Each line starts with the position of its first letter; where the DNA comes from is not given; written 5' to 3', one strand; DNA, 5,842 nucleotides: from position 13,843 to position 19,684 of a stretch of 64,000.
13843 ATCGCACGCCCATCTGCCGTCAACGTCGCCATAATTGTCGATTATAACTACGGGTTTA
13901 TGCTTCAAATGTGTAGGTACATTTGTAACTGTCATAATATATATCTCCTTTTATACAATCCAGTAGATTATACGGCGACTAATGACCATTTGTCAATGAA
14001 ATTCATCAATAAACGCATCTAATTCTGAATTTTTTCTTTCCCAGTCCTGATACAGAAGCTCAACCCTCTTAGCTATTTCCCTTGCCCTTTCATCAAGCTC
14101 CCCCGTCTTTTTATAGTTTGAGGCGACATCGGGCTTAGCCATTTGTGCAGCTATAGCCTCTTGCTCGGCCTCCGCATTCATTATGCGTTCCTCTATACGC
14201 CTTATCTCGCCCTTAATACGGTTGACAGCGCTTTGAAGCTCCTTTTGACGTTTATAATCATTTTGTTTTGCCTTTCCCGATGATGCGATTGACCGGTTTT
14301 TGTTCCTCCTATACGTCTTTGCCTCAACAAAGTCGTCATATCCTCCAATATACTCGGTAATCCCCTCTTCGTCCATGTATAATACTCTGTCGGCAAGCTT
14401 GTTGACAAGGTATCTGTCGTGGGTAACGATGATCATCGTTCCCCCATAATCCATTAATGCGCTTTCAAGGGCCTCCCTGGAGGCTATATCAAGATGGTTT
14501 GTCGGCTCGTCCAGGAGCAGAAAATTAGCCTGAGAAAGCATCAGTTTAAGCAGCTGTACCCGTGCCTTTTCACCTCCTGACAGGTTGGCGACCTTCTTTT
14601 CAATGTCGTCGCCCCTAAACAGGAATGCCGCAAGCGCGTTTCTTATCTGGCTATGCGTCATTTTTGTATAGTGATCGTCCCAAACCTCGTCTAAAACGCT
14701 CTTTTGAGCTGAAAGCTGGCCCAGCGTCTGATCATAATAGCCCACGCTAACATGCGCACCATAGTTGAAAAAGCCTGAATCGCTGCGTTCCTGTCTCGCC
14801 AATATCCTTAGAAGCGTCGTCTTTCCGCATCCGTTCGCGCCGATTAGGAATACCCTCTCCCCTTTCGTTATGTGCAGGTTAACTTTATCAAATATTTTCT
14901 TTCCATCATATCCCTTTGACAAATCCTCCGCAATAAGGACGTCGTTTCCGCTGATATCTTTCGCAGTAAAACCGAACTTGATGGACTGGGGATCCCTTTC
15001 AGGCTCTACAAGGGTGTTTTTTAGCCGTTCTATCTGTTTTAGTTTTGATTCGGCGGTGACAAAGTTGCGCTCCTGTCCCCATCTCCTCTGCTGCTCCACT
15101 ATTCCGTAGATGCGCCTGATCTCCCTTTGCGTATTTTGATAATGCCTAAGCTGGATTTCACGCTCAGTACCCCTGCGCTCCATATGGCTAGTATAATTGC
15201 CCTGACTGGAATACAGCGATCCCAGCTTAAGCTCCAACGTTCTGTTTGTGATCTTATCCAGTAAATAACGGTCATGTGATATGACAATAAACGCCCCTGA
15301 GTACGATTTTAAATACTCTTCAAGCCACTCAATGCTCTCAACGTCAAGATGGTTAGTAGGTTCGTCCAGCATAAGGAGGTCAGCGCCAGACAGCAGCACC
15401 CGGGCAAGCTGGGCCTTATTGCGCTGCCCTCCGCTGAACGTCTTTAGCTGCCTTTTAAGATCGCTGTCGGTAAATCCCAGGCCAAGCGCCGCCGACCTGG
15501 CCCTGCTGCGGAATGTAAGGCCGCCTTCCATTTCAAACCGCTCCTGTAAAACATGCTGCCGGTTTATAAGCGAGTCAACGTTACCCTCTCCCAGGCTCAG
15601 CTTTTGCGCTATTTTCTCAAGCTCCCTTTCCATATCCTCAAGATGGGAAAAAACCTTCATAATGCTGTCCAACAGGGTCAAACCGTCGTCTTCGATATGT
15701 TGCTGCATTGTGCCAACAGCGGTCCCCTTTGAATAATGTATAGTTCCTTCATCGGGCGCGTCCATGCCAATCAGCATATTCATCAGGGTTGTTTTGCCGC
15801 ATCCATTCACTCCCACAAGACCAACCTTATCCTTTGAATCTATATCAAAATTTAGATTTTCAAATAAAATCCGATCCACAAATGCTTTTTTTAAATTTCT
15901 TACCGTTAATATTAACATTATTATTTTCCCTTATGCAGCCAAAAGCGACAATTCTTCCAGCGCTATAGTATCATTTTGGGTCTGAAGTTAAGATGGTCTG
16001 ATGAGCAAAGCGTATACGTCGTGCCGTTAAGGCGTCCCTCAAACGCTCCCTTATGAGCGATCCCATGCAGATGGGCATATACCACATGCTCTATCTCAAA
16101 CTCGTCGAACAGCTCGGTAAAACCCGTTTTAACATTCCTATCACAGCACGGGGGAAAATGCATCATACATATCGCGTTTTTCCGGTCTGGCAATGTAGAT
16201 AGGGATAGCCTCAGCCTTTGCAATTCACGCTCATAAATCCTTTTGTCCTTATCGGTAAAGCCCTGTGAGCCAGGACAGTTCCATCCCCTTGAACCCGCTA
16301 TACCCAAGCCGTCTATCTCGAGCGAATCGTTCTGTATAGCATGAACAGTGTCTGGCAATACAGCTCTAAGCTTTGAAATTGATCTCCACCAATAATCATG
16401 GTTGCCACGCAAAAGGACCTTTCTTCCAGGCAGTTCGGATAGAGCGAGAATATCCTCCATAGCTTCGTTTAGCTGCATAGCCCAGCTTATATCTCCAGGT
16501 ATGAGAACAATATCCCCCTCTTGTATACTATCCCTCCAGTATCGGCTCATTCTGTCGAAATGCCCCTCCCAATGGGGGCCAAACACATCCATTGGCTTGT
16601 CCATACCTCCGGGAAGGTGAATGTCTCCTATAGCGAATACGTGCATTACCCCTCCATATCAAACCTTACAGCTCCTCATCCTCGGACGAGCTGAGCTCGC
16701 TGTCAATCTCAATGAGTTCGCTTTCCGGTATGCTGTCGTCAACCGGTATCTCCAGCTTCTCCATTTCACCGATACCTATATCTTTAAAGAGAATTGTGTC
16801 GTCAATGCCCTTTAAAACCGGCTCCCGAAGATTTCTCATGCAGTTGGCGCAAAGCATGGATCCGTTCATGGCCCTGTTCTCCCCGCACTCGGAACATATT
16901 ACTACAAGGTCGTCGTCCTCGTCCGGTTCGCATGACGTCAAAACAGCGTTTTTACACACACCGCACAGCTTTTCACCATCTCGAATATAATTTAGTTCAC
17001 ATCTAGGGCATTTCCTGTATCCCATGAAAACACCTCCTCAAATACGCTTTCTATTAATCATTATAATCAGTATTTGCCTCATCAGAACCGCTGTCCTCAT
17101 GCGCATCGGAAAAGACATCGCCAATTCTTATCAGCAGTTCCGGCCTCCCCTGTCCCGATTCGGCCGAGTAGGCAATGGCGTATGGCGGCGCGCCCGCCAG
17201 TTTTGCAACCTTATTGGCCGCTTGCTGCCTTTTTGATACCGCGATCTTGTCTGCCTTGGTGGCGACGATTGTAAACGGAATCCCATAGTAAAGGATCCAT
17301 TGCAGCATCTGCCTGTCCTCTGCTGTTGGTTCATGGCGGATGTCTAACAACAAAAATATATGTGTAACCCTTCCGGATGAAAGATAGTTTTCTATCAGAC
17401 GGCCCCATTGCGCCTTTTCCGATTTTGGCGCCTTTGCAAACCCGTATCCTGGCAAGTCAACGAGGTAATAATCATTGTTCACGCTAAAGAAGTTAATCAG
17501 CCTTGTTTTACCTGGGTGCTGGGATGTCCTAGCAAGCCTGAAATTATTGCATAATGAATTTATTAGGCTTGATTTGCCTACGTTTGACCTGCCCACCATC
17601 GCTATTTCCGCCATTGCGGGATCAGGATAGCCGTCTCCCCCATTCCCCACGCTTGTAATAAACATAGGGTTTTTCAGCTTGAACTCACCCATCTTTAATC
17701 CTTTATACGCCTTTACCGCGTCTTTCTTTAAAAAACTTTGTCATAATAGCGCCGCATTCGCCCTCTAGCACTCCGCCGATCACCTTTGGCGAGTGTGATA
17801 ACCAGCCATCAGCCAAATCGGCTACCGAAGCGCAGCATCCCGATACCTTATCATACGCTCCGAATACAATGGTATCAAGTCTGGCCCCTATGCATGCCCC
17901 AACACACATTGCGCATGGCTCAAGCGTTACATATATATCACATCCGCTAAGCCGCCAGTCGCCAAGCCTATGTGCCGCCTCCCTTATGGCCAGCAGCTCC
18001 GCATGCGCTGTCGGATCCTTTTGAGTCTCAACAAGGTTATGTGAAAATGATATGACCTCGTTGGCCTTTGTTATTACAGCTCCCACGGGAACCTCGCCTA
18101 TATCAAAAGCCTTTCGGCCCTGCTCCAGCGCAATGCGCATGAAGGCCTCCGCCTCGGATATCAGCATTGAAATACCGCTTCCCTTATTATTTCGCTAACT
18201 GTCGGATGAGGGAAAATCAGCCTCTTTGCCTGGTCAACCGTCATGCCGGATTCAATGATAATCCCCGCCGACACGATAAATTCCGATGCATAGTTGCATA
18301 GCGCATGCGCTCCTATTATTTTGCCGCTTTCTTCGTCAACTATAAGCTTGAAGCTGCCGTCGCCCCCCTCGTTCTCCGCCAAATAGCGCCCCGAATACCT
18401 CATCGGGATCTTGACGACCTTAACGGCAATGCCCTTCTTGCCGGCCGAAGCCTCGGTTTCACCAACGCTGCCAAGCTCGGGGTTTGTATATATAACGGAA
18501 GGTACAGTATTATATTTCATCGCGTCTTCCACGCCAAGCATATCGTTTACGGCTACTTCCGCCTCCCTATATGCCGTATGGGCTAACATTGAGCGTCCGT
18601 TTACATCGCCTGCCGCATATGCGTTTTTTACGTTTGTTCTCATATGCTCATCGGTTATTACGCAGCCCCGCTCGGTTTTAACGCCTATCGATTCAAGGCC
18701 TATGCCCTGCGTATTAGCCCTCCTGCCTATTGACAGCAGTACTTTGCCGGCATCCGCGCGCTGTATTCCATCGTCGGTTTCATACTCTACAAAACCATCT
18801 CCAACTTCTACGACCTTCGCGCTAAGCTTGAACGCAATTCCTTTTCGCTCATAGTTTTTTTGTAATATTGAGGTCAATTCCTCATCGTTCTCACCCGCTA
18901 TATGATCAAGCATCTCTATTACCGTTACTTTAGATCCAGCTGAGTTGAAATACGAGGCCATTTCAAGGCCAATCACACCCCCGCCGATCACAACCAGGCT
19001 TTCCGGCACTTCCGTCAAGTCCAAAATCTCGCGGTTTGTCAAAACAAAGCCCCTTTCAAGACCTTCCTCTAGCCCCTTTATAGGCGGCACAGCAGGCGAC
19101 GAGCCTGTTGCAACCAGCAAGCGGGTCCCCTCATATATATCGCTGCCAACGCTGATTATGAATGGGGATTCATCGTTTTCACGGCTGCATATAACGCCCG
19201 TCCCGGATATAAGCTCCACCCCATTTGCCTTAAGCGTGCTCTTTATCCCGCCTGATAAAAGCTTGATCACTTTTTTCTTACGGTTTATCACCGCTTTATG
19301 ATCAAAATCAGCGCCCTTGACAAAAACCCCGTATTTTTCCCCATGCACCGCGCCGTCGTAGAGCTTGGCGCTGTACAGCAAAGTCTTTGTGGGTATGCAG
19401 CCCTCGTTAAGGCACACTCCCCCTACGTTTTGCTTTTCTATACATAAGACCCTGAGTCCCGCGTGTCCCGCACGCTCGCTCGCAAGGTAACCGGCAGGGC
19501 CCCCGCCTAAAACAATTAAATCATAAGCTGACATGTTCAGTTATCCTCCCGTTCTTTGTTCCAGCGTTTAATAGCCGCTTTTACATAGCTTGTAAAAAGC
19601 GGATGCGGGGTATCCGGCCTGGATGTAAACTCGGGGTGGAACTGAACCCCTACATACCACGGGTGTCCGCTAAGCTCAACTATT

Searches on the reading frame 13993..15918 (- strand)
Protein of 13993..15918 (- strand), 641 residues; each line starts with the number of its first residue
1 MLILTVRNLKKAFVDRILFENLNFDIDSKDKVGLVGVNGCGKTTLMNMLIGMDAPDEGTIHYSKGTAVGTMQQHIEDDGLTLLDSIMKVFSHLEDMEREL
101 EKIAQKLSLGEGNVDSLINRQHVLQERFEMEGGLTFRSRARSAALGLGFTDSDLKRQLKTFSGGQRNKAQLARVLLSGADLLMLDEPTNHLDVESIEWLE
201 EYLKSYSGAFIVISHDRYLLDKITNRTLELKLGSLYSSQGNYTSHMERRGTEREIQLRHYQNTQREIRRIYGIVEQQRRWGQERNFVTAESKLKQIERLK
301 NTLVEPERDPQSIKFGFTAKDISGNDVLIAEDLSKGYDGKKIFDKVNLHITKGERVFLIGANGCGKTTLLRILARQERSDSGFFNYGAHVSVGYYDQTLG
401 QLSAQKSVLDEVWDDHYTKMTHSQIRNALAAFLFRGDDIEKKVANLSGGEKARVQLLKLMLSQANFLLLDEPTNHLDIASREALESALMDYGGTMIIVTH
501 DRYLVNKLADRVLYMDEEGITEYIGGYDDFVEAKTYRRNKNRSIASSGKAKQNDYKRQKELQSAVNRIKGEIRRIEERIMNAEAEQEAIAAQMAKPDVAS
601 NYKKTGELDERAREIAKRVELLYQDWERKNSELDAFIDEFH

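Call 47: search_protein_families(library=ncbifam, proteins=[window:13993-15918:-], max_evalue=0.00001)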
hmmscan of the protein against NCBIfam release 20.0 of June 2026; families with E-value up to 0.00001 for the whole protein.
window:13993-15918:- (641 aa): 189 families (the best 25 are shown)
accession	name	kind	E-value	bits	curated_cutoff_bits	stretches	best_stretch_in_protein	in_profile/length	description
NF000355.4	ribo_prot_ABC_F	equivalog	3.6e-139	464.8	380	3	289-513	274-497/499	ribosomal protection-like ABC-F family protein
TIGR03719.1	ABC_ABC_ChvD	subfamily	4.7e-115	385.3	806.75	2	63-541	65-540/552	energy-dependent translational throttle protein EttA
NF008775.0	PRK11819.1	equivalog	1.4e-114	383.8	599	1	3-543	6-544/556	energy-dependent translational throttle protein EttA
NF000514.1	ABCF_OptrA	exception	1.9e-112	376.7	1450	1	16-634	33-653/655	ABC-F type ribosomal protection protein OptrA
NF050005.1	ABC_ATPase_Uup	equivalog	4.2e-107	358.9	900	1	1-629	1-632/636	ATP-binding cassette ATPase Uup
NF011646.0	PRK15064.1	equivalog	1.7e-104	350.1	762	1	4-535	2-528/530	ABC-F family ATPase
NF000169.2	ABCF_Sal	exception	1.6e-102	344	725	3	138-520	108-506/542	Sal family ABC-F type ribosomal protection protein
NF008358.0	PRK11147.1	equivalog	9.3e-101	338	936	1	1-629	1-628/635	ABC transporter ATP-binding protein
NF007921.0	PRK10636.1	equivalog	1.1e-98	331.2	917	1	15-610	13-602/638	ABC transporter ATP-binding protein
NF000171.1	ABCF_producer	exception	1.1e-93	314.5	800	3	5-274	5-277/541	TlrC/CarA/OleB/SrmB family ABC-F type ribosomal protection protein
NF000170.2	ABCF_Vga_all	exception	3e-93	313.1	725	3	284-539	229-477/521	Vga family ABC-F type ribosomal protection protein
NF043038.1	ABCF_CplR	exception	8.1e-89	298.7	780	4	310-541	268-495/544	ABC-F type ribosomal protection protein CplR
NF000168.2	ABCF_Msr_all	exception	1.1e-84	284.9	680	4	294-519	264-482/487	Msr family ABC-F type ribosomal protection protein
NF000166.1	ABCF_CarA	exception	8.2e-71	238.8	1050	3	4-270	6-283/556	ABC-F type ribosomal protection protein Car(A)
NF000167.2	ABCF_Lsa_all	exception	5.8e-68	230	750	4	152-286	109-242/492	Lsa family ABC-F type ribosomal protection protein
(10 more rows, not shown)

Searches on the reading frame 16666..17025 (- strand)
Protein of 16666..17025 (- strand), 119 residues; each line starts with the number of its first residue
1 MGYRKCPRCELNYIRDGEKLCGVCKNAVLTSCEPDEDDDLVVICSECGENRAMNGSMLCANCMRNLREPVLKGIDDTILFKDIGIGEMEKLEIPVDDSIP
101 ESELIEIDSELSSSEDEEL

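Call 45: search_protein_families(library=pfam, proteins=[window:16666-17025:-], max_evalue=0.01)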
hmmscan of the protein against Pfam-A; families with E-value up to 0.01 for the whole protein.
window:16666-17025:- (119 aa): 1 family
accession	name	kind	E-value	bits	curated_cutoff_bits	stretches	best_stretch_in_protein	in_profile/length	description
PF02318.22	FYVE_2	-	0.0091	16.6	27.2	1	3-54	54-107/118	FYVE-type zinc finger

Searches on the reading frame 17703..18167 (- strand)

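Call 45: search_protein_families(library=pfam, proteins=[window:17703-18167:-], max_evalue=0.01)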
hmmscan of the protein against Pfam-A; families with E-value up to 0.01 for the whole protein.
window:17703-18167:- (154 aa): 3 families
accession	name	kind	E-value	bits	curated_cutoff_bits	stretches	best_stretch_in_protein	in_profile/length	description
PF14437.12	MafB19-deam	-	2.8e-34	118.5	27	1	5-150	2-142/142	MafB19-like deaminase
PF00383.29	dCMP_cyt_deam_1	-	2.6e-27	95.1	25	1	5-103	3-101/102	Cytidine and deoxycytidylate deaminase zinc-binding region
PF14439.12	Bd3614-deam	-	0.0029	18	38.5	1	31-93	14-75/113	Bd3614-like deaminase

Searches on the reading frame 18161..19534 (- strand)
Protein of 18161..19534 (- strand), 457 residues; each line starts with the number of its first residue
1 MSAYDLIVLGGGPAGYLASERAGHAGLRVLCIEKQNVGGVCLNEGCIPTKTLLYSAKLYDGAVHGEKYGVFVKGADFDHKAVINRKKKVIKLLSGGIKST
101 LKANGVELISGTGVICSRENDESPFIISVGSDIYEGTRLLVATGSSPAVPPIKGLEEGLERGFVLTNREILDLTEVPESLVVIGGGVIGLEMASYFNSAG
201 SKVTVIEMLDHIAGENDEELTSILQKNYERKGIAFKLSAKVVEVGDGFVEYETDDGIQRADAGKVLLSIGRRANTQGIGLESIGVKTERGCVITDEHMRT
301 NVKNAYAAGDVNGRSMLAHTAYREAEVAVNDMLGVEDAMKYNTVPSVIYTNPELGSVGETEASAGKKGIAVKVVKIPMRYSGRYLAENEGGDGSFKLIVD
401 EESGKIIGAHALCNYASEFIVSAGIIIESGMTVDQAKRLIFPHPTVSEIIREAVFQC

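Call 51: search_protein_families(library=pfam, proteins=[window:18161-19534:-], max_evalue=0.00001)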
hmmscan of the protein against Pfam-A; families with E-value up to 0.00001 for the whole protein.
window:18161-19534:- (457 aa): 8 families
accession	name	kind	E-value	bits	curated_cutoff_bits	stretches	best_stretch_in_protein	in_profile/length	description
PF07992.20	Pyr_redox_2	-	3e-67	227.5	26.1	1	4-325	1-291/291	Pyridine nucleotide-disulphide oxidoreductase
PF02852.28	Pyr_redox_dim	-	3.2e-30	105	25.3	1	344-453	1-109/110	Pyridine nucleotide-disulphide oxidoreductase, dimerisation domain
PF00070.33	Pyr_redox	-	4.6e-20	72.4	22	1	180-245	2-67/82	Pyridine nucleotide-disulphide oxidoreductase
PF13738.12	Pyr_redox_3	-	3.1e-13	50.1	30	1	121-309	110-305/305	Pyridine nucleotide-disulphide oxidoreductase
PF03486.20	HI0933_like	-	2.8e-10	40.5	50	0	5-36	2-33/244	HI0933-like protein Rossmann domain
PF13450.12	NAD_binding_8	-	1.8e-09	38.2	21.9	0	182-214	1-33/68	NAD(P)-binding Rossmann-like domain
PF12831.13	FAD_oxidored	-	3.5e-06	27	27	0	5-48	1-45/416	FAD dependent oxidoreductase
PF00890.30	FAD_binding_2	-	4.8e-06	26.4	20.4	0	5-37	1-33/414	FAD binding domain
